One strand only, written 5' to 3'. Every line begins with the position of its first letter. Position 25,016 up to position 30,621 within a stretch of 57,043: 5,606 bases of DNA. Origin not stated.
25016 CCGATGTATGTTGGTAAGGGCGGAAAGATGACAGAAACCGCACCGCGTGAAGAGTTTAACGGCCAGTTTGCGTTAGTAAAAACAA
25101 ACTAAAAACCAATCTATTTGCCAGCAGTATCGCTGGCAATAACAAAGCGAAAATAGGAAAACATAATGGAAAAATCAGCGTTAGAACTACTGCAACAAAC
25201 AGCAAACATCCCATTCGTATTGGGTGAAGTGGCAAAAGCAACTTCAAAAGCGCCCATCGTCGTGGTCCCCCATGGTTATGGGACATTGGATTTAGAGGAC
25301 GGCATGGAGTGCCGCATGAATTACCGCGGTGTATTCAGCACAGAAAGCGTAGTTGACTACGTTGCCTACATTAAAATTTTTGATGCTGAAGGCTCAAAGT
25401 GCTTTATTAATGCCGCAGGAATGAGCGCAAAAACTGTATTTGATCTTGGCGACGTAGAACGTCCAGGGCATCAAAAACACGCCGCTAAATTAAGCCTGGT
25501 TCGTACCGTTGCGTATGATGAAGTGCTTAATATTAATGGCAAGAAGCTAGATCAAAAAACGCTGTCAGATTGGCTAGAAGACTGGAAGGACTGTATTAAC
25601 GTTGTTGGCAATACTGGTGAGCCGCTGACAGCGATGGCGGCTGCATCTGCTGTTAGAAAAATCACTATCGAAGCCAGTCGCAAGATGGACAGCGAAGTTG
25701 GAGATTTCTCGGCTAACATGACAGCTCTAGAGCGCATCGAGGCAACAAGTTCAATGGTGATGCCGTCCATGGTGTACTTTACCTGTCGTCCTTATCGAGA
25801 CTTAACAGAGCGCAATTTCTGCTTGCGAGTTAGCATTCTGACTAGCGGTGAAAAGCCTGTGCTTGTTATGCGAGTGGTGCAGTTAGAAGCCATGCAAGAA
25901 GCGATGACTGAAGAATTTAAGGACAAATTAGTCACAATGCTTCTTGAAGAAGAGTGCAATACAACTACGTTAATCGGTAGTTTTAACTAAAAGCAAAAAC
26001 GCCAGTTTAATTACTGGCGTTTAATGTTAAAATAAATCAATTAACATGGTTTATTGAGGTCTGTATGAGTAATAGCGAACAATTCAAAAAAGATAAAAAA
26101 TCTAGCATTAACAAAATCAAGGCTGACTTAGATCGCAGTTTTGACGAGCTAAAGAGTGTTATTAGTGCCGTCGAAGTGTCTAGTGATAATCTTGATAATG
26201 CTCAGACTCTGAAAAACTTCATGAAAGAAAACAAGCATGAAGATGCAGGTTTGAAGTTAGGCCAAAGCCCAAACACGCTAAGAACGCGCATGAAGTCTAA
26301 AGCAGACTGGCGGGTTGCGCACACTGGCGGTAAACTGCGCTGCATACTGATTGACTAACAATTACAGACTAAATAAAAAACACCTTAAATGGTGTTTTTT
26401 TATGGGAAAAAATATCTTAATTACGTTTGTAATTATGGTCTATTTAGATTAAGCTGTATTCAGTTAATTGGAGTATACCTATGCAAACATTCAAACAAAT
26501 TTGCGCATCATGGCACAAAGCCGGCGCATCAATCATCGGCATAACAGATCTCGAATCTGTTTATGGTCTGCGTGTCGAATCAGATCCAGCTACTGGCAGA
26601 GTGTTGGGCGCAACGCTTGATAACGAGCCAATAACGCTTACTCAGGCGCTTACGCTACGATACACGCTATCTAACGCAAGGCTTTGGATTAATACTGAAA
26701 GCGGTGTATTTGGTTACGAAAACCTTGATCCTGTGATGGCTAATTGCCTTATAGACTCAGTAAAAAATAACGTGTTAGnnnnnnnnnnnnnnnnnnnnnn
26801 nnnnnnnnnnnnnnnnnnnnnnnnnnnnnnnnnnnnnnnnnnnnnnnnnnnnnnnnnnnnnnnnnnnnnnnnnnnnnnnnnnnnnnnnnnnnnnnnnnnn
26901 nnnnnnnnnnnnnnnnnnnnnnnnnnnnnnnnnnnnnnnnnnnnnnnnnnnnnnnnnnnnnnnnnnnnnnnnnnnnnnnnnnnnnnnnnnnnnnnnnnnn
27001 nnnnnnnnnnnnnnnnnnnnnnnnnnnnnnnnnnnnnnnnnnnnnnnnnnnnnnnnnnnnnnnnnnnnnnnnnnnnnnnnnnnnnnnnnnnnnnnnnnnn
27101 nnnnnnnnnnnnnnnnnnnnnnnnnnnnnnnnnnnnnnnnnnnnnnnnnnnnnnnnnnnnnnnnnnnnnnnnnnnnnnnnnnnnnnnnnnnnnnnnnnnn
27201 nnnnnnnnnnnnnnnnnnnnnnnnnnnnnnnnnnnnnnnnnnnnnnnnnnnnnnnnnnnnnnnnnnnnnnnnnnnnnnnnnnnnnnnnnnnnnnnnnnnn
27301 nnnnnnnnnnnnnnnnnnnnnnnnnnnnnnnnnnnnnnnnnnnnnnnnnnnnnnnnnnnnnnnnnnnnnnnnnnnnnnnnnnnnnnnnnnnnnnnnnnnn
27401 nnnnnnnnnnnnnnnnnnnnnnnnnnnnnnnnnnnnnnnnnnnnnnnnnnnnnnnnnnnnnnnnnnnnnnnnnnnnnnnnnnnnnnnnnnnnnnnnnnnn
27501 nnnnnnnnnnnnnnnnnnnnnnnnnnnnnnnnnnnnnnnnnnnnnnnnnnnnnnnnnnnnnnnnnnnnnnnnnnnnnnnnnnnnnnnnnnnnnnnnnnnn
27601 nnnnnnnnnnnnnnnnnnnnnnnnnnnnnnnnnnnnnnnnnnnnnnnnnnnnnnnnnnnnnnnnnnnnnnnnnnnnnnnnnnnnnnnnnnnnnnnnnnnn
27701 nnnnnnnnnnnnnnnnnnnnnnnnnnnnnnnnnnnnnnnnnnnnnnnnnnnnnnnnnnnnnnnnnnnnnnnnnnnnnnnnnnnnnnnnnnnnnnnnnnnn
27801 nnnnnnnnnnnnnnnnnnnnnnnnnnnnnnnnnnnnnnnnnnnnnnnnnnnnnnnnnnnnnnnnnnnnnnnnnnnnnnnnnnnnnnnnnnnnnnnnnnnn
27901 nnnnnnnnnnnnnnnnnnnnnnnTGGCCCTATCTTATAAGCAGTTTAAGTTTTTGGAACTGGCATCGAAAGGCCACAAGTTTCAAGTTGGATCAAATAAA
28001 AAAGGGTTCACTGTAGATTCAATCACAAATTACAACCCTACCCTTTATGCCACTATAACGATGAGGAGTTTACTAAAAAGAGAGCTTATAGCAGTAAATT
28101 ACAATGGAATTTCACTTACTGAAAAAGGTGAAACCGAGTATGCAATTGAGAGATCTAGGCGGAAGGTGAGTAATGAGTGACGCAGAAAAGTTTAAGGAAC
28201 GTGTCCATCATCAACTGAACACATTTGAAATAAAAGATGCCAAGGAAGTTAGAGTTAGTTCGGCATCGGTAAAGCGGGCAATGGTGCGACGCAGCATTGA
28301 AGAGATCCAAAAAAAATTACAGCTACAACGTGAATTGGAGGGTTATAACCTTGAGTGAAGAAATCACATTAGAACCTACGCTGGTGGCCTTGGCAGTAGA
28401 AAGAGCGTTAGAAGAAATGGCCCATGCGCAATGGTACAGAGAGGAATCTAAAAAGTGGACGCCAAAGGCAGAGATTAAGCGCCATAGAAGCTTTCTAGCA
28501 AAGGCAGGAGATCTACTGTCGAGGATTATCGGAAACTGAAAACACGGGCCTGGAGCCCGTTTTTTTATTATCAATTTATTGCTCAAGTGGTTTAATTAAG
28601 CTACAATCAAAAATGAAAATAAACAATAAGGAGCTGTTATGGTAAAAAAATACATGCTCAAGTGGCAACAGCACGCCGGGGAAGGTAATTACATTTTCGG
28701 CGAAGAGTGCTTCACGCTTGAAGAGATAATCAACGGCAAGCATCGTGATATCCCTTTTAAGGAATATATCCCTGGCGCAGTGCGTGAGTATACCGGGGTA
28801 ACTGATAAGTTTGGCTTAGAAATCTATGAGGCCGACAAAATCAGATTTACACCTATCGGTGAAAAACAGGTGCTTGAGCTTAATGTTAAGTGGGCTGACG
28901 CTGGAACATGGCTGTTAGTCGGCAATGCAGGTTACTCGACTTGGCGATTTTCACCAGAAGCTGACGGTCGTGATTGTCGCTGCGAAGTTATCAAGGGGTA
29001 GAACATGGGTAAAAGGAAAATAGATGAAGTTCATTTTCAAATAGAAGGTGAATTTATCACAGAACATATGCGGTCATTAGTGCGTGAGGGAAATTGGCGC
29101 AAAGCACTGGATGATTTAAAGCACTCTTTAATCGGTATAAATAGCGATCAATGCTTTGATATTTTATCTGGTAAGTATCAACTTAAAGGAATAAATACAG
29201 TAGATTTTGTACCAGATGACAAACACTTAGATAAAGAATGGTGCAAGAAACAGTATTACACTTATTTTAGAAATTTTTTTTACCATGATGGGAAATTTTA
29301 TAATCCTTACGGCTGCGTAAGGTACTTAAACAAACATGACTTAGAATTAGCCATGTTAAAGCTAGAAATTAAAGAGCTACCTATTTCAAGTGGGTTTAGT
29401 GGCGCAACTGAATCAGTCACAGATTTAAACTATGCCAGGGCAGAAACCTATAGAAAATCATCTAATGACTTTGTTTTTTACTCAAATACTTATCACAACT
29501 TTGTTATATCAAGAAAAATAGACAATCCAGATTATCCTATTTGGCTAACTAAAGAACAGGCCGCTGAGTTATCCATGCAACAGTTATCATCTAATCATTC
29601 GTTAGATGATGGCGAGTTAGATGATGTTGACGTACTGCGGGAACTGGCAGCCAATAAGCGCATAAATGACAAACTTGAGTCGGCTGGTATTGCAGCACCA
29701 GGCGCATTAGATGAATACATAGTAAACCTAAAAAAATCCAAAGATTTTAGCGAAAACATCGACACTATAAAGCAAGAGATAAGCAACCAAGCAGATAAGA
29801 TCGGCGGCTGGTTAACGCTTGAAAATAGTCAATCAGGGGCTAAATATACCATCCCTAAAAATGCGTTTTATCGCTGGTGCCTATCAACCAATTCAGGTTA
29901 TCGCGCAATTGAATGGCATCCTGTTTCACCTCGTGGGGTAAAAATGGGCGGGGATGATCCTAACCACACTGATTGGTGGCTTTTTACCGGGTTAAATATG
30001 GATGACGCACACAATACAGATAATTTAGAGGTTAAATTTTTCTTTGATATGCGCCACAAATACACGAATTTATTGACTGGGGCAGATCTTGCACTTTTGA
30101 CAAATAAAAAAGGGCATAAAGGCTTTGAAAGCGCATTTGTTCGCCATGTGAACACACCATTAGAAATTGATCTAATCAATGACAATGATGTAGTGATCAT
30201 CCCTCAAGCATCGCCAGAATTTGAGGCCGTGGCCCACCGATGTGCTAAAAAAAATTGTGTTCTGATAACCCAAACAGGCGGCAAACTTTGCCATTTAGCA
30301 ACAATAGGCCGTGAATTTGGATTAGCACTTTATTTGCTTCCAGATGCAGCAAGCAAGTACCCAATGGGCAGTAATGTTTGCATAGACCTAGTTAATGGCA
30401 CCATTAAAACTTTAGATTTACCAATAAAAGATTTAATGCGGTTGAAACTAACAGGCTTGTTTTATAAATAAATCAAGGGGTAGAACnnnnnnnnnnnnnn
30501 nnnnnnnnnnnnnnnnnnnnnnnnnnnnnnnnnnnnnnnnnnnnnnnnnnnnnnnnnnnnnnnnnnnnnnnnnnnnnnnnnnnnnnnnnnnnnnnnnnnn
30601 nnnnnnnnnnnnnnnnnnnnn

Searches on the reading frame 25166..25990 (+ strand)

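Call 39: search_protein_families(library=phrogs, proteins=[window:25166-25990:+], max_evalue=0.00001)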
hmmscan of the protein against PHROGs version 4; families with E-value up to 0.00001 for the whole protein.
window:25166-25990:+ (274 aa): 2 families
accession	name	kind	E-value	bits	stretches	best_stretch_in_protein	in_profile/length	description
phrog_210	-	unknown function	1.5e-69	235.3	1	1-260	3-263/274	-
phrog_18285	-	unknown function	3e-22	79.4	1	189-273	2-83/85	-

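Call 97: search_protein_families(library=pfam, proteins=[window:25166-25990:+], max_evalue=0.01)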
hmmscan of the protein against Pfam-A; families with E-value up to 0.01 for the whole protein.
window:25166-25990:+ (274 aa): 1 family
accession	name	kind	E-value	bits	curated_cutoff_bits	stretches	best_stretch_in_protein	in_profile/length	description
PF10065.14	DUF2303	-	8.6e-52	176.4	26.6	1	22-273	20-269/269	Uncharacterized conserved protein (DUF2303)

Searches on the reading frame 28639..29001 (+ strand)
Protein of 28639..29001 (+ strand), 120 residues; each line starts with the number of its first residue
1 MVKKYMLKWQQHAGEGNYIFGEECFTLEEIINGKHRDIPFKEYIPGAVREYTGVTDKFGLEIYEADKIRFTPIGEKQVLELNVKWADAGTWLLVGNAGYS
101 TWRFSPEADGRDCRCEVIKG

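Call 97: search_protein_families(library=pfam, proteins=[window:28639-29001:+], max_evalue=0.01)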
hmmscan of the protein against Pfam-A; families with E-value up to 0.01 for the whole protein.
window:28639-29001:+ (120 aa): 1 family
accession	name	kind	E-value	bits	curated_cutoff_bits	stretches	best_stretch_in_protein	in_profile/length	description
PF09643.15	YopX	-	6e-06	26.7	22.4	1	25-104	36-103/128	YopX protein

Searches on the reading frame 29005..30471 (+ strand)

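Call 39: search_protein_families(library=phrogs, proteins=[window:29005-30471:+], max_evalue=0.00001)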
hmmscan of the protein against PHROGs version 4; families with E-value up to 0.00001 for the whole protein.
window:29005-30471:+ (488 aa): 1 family
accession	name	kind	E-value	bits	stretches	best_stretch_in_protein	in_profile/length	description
phrog_11532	-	unknown function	2.4e-38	133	2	249-469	346-564/586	-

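Call 97: search_protein_families(library=pfam, proteins=[window:29005-30471:+], max_evalue=0.01)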
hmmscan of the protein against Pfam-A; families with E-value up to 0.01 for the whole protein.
window:29005-30471:+ (488 aa): 1 family
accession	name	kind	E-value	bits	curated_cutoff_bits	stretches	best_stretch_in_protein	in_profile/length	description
PF00391.29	PEP-utilizers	-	0.0005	20.1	23.1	1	392-441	2-47/72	PEP-utilising enzyme, mobile domain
